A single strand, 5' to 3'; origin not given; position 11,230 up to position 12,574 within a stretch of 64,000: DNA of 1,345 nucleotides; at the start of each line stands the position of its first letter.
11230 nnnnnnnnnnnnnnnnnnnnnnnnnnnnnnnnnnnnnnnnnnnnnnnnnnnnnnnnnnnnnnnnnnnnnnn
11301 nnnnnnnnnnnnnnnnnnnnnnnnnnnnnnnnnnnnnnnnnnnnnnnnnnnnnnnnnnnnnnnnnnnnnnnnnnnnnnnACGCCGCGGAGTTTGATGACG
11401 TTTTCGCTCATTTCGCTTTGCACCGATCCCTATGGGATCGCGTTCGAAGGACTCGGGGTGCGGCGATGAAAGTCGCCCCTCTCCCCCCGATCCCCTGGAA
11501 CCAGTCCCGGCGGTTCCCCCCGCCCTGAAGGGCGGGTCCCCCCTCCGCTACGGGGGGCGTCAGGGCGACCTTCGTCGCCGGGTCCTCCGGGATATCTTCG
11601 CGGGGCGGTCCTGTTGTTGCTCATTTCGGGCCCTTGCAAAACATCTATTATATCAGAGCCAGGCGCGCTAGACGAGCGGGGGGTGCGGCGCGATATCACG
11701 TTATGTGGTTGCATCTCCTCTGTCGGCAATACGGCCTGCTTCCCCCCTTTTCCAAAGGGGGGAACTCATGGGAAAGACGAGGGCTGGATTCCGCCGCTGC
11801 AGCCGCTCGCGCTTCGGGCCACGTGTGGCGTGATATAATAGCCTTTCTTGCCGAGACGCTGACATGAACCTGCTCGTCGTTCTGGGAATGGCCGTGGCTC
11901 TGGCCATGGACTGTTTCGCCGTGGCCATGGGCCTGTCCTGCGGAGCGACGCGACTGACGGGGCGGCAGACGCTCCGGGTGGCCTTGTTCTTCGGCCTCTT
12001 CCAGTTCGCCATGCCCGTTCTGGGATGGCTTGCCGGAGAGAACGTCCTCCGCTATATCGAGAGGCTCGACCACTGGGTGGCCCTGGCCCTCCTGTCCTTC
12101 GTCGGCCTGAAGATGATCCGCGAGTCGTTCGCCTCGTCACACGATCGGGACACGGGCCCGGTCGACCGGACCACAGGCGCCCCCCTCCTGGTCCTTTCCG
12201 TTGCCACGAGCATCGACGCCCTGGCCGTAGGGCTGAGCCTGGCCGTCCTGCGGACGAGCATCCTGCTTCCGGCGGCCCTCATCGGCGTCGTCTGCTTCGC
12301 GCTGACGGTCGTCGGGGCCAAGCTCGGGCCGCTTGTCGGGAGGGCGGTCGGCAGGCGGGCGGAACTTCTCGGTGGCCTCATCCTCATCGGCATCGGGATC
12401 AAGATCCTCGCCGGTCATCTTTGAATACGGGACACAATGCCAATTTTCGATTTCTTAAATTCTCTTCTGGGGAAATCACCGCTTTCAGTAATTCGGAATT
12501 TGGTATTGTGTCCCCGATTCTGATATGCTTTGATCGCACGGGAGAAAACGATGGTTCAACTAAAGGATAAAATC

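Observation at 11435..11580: About 146-nt highly structured repeat with compensatory base-pair changes between its two full copies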

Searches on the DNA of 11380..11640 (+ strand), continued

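Call 55: search_with_rna_model(model_id=R1, sources=[L172, L173, L174, L010, L019, L024, L027, L028, L029, L031, L032, L036, L037, L047, L152, L153, L154, L155, L156, L157, L158, L159, L160, L161, L162, L163, L164, L165, L166, L167, L168, L169, L170, L171], max_evalue=0.001)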
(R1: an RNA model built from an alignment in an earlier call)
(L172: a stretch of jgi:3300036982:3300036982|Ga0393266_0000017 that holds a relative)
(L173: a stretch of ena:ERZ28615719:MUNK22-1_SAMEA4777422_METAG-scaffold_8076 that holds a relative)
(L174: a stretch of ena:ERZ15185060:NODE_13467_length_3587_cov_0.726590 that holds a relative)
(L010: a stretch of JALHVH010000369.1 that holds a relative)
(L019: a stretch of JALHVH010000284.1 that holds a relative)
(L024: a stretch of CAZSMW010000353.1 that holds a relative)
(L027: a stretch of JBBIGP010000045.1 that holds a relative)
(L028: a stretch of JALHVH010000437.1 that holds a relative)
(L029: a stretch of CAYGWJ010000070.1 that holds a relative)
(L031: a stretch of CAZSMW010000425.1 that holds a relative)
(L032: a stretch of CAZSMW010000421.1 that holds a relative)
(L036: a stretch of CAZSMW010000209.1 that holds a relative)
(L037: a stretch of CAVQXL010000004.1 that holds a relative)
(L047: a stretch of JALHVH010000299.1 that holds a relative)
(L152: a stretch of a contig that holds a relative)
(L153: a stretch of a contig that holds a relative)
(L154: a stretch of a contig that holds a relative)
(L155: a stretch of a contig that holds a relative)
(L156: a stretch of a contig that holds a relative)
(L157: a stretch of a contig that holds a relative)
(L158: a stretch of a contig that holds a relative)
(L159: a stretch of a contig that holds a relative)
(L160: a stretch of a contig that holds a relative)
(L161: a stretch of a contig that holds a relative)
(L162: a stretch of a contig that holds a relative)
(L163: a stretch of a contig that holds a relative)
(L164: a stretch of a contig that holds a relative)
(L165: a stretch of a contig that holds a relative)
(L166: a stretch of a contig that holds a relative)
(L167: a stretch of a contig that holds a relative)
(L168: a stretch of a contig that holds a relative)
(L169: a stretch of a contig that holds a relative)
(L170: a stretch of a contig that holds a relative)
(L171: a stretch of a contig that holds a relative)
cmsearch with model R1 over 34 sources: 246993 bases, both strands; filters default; matches with E-value up to 0.001: 42.
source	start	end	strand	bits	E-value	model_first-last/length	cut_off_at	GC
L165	6080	6223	-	139.1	4.3e-38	1-145/145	no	0.7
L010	1016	1159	-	138.5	6.5e-38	1-145/145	no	0.71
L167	1501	1645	+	134.2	1.2e-36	1-145/145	no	0.72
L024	6617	6761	+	133.9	1.5e-36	1-145/145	no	0.7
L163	772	907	+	130.5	1.4e-35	1-145/145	no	0.68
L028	2092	2236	+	130.1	1.8e-35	1-145/145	no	0.73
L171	5411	5548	-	130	2e-35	1-145/145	no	0.71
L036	1171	1315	-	129.6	2.6e-35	1-145/145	no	0.77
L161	3848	3994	+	129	4e-35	1-145/145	no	0.68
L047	1835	1978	-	128.7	4.8e-35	1-145/145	no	0.7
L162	82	218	+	127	1.5e-34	1-145/145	no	0.72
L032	222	366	-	125.8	3.4e-34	1-145/145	no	0.74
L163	5351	5496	-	124.2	9.5e-34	1-145/145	no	0.67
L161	9229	9368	-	123.1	2e-33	1-145/145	no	0.74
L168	4482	4626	+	121.9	4.7e-33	1-145/145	no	0.67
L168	3082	3222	+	121.6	5.5e-33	1-145/145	no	0.7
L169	7415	7554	-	121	8.4e-33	1-145/145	no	0.72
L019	7417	7561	-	120.6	1.1e-32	1-145/145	no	0.74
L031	111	255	+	119.2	2.8e-32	1-145/145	no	0.74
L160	767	931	-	116.7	1.5e-31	1-145/145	no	0.69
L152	4128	4269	+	116.6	1.6e-31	1-145/145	no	0.7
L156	3046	3188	+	113.5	1.3e-30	1-145/145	no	0.68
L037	5978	6088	-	104.9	4.1e-28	12-124/145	no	0.77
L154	1708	1842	+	100.6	7.3e-27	1-145/145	no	0.74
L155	6309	6454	-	99.6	1.5e-26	1-145/145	no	0.71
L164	1152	1296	-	95.4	2.5e-25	1-145/145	no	0.7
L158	5103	5235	-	91.8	2.8e-24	1-145/145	no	0.66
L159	10526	10679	-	90.4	6.8e-24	1-145/145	no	0.71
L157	942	1064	+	90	9.1e-24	1-145/145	no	0.66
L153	5506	5629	-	87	6.7e-23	1-145/145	no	0.65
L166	1239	1348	-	75.6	1.5e-19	12-126/145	no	0.72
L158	1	69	-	64.5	2.5e-16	1-69/145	3'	0.71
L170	433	567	-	59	1e-14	1-145/145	no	0.66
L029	934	1061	-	53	5.6e-13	1-145/145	no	0.7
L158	6230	6350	-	33.1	3.7e-07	1-145/145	no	0.64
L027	5833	5941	-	29.6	3.7e-06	1-145/145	no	0.72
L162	71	211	-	29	5.8e-06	1-145/145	no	0.71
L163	759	900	-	23.9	0.00017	1-145/145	no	0.69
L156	3033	3176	-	22.9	0.00034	1-145/145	no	0.68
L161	3835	3981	-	22.4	0.00049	1-145/145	no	0.67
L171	5418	5561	+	22.3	0.00049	1-145/145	no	0.72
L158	5110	5246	+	21.4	0.00093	1-145/145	no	0.66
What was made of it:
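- No model hit in L172-L174 (call 55).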

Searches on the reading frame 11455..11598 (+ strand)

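Call 68: find_homologous_proteins(query=L156:839-2998:+, max_evalue=1e-50)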
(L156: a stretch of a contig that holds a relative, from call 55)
Query L156:839-2998:+ (719 aa): 714 proteins with E <= 1e-50 among 8000 candidates; the best 120 are listed.
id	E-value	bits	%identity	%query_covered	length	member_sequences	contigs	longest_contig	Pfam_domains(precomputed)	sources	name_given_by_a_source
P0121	0.0e+0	1690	100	100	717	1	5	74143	PF27085.1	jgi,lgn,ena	-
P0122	0.0e+0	1422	84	98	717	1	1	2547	PF27085.1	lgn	-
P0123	0.0e+0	1350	79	100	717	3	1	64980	PF27085.1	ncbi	-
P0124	0.0e+0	1345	79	99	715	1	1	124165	PF27085.1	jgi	-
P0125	0.0e+0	1331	78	100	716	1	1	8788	PF27085.1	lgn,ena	-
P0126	0.0e+0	1203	71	100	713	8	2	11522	PF27085.1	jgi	jgi:hypothetical protein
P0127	0.0e+0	1199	70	100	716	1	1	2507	PF27085.1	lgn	-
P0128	0.0e+0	1184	70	100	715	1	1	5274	PF27085.1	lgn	-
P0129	0.0e+0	1155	69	97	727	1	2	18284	PF27085.1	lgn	-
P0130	0.0e+0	1146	67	98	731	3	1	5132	PF27085.1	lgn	-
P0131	0.0e+0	1134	65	100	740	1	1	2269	PF27085.1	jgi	-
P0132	0.0e+0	1126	69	94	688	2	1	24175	PF27085.1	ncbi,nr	ncbi:hypothetical protein KGY73_08175, partial [bacterium]|nr:hypothetical protein [bacterium]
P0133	0.0e+0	1121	66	99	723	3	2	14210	PF27085.1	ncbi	-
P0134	0.0e+0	1105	65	98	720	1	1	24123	PF27085.1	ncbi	-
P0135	0.0e+0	1104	65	99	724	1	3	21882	PF27085.1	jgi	-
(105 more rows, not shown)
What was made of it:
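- For a 48% GC host contig, the closest homolog that carries an organism name is labelled Aminicenantes (call 68).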

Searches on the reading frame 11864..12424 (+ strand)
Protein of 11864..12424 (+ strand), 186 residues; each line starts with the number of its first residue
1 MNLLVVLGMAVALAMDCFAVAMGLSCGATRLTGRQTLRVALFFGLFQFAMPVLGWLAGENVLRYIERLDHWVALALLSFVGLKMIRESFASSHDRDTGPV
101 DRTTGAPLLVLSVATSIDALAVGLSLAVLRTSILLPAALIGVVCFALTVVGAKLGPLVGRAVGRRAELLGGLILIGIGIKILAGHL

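Call 48: search_protein_families(library=pfam, proteins=[window:11864-12424:+])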
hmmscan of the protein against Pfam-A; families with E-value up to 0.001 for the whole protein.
window:11864-12424:+ (186 aa): 1 family
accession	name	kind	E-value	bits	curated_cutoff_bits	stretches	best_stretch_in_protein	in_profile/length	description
PF02659.21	Mntp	-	2.1e-51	174.2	24.4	1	32-182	3-152/152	Putative manganese efflux pump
